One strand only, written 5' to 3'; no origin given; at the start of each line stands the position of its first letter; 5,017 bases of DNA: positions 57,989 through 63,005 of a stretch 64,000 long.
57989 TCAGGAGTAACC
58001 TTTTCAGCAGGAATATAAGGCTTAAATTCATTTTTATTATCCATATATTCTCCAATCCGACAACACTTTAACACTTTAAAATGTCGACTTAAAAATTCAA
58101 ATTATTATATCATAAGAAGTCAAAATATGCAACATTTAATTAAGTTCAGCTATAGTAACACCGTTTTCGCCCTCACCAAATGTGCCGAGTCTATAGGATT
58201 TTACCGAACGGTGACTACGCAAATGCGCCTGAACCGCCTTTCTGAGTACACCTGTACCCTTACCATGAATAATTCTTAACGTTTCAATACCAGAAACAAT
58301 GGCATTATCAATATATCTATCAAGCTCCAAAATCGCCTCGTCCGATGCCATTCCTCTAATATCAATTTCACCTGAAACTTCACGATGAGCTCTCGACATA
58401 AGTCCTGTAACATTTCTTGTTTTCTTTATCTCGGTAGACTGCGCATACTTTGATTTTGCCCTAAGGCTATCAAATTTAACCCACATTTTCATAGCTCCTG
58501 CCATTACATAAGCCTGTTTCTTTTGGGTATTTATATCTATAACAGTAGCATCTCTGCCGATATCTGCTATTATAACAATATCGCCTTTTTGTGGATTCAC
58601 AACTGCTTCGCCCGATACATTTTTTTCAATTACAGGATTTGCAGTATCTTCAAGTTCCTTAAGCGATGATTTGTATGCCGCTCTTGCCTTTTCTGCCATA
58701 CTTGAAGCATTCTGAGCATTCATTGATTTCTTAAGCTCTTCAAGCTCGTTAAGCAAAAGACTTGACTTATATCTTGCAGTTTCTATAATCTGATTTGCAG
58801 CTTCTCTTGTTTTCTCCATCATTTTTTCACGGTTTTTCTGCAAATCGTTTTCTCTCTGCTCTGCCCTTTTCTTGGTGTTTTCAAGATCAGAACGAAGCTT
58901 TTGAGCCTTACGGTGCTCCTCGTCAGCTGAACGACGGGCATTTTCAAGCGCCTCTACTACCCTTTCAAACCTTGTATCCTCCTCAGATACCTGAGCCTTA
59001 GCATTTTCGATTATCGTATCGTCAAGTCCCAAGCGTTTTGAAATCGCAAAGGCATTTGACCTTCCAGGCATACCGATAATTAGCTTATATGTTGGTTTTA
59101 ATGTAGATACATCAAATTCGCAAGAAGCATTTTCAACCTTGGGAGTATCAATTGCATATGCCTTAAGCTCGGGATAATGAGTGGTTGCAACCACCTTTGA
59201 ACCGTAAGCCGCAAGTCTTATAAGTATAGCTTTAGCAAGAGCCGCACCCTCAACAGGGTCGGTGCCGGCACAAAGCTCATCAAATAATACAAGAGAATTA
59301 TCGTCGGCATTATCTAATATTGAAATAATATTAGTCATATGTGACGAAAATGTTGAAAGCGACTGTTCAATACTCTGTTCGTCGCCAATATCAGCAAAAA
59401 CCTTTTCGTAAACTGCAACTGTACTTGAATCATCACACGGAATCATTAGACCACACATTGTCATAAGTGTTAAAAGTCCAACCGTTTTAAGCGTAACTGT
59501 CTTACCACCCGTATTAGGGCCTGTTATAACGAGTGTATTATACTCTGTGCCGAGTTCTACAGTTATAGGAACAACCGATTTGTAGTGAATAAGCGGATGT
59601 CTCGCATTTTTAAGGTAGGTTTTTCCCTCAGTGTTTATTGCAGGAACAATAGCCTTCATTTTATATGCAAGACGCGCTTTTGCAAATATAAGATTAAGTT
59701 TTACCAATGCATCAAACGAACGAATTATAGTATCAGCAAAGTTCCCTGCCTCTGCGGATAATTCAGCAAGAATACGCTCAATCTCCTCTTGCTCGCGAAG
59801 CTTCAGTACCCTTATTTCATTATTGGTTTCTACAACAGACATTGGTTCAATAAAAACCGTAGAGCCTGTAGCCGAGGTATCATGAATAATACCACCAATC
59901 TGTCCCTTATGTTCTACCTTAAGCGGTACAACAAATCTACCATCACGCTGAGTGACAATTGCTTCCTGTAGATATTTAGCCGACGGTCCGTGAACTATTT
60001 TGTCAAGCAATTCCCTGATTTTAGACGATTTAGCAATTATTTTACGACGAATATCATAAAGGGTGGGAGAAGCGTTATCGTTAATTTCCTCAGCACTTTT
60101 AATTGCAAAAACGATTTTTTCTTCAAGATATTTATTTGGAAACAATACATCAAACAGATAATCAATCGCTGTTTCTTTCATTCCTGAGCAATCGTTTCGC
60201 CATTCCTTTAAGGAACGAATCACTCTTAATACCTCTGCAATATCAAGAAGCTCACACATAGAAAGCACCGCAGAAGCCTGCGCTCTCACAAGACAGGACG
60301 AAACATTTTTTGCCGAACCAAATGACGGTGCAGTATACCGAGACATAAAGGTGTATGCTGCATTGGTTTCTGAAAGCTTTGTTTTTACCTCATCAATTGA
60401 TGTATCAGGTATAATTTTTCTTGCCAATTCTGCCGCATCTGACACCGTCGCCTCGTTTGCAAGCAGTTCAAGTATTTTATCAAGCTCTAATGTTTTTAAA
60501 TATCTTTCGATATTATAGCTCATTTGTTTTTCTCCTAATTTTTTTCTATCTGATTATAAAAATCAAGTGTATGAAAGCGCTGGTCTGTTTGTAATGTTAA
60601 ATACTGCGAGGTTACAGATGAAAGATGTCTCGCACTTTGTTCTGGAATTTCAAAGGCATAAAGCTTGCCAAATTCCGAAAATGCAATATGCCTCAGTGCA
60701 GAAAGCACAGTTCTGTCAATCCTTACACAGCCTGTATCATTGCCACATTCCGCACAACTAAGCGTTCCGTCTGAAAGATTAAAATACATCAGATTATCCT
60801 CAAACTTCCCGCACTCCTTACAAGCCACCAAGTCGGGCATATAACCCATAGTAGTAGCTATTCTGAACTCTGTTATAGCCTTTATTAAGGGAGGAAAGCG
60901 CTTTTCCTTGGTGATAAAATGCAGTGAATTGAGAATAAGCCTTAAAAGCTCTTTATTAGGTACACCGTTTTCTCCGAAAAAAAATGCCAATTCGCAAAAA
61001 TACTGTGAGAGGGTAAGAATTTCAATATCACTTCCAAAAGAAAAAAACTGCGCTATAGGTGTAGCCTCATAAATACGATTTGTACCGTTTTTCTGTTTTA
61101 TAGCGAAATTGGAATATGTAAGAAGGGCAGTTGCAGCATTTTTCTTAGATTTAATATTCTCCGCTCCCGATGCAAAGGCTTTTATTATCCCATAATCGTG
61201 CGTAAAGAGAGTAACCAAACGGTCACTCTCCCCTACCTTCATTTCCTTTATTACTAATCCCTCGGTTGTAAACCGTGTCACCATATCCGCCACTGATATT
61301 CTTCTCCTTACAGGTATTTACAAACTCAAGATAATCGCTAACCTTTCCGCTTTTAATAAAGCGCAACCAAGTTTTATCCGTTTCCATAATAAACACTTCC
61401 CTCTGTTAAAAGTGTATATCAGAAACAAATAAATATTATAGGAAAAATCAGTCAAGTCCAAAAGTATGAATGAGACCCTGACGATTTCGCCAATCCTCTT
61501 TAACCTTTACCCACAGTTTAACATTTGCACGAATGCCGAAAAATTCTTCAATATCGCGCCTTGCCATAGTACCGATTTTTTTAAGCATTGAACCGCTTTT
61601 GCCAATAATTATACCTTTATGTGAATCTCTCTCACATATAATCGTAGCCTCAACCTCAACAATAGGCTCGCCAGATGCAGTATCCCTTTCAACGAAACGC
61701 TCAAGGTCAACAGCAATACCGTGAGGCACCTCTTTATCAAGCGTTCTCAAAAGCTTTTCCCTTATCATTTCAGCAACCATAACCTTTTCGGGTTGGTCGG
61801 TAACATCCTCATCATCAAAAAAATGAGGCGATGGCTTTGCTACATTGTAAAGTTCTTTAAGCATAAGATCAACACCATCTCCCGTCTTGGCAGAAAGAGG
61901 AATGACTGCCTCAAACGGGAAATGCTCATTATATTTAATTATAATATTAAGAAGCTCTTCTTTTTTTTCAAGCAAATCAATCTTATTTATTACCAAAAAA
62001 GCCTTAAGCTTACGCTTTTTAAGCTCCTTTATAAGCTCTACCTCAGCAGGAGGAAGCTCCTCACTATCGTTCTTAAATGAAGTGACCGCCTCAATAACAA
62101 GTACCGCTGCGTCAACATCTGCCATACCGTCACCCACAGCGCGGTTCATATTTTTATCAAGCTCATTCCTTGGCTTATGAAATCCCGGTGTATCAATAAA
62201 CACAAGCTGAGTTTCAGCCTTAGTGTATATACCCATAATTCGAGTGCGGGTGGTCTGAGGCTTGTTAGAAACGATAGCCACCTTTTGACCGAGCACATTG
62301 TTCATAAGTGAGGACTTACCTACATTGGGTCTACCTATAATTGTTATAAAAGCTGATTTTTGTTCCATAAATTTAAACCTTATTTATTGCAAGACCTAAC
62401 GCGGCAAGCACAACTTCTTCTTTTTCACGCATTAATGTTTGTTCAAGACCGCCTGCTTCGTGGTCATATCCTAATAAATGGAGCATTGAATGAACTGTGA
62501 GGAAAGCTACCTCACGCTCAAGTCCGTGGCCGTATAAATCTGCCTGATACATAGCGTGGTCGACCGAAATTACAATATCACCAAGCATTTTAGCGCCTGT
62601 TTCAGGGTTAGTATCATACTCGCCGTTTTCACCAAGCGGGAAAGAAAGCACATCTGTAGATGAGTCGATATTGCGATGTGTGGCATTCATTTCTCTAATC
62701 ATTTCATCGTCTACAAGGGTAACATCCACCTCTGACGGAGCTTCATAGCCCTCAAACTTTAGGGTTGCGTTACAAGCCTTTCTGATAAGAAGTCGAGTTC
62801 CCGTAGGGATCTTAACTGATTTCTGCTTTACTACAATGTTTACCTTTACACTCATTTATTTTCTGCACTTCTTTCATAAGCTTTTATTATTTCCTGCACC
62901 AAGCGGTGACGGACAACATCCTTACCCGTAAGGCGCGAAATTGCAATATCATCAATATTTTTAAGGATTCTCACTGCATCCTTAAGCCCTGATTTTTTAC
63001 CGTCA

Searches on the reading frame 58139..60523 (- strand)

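Call 83: search_protein_families(library=pfam, proteins=[window:58139-60523:-], max_evalue=0.001)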
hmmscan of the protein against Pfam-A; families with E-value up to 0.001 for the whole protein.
window:58139-60523:- (795 aa): 4 families
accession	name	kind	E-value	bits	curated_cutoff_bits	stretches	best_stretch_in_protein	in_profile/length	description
PF00488.27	MutS_V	-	2.3e-32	112.9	30.2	1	331-513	1-185/188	MutS domain V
PF01713.27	Smr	-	9e-25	87.1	25.7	1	720-794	1-76/77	Smr domain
PF20297.4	MSSS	-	5.8e-09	35.9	26.8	1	647-687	2-42/42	MutS2 and Smr-associated SH3 domain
PF14968.11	CCDC84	-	9e-05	22.7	25.3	1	509-692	113-263/330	Coiled coil protein 84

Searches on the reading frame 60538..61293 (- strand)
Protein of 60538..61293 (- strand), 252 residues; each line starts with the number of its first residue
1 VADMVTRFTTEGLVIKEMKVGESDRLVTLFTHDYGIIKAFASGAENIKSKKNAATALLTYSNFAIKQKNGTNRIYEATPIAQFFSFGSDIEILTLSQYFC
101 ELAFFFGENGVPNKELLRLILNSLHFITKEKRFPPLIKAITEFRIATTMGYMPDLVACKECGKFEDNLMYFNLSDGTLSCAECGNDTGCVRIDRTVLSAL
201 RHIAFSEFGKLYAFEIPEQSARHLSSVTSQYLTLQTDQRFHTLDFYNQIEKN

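Call 83: search_protein_families(library=pfam, proteins=[window:60538-61293:-], max_evalue=0.001)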
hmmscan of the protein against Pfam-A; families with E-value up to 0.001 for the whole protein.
window:60538-61293:- (252 aa): 2 families
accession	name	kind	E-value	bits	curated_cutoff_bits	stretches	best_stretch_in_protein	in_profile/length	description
PF02565.21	RecO_C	-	1.4e-20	74.1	22.1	1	88-242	2-155/157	Recombination protein O C terminal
PF11967.14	RecO_N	-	1.2e-18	67.3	27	1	7-83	3-80/80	Recombination protein O N terminal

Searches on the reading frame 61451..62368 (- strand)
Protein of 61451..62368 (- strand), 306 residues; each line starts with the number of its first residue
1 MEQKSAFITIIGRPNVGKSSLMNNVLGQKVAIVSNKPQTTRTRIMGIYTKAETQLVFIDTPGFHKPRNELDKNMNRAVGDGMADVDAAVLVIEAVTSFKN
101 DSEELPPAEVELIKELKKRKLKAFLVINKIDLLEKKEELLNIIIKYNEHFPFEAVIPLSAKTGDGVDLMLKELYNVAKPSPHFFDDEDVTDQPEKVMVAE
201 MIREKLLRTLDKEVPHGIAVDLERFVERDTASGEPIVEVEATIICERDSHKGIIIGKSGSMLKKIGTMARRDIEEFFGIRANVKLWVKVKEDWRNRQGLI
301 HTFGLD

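Call 83: search_protein_families(library=pfam, proteins=[window:61451-62368:-], max_evalue=0.001)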
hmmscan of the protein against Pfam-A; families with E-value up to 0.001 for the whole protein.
window:61451-62368:- (306 aa): 9 families
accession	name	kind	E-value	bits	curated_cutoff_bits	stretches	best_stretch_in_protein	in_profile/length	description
PF01926.29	MMR_HSR1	-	2.2e-23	82.9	21.9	1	8-129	2-113/113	50S ribosome-binding GTPase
PF07650.23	KH_2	-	4.4e-19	68.5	22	1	213-294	1-78/78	KH domain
PF00009.33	GTP_EFTU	-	3.6e-14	53.2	26.5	1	50-177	66-186/188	Elongation factor Tu GTP binding domain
PF02421.24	FeoB_N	-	1.2e-11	44.8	27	1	8-171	3-154/156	Ferrous iron transport protein B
PF03193.22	RsgA_GTPase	-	1.5e-09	38.4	30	1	6-65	107-170/174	RsgA GTPase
PF00350.29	Dynamin_N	-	2.6e-09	37.8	27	1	8-42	1-35/168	Dynamin family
PF04548.22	AIG1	-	6.8e-07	29.2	27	1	8-101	3-99/212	AIG1 family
PF13401.12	AAA_22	-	7.8e-05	23.4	27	1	5-144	5-105/130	AAA domain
PF02492.25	cobW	-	0.0002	21.4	20.7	0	49-141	79-167/180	CobW/HypB/UreG, nucleotide-binding domain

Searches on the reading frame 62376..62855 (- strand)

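Call 83: search_protein_families(library=pfam, proteins=[window:62376-62855:-], max_evalue=0.001)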
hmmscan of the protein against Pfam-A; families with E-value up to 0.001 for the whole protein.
window:62376-62855:- (160 aa): 1 family
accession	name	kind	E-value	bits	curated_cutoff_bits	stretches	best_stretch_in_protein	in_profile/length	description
PF02130.23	YbeY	-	4.4e-41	140.2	25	1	18-152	5-128/129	Endoribonuclease YbeY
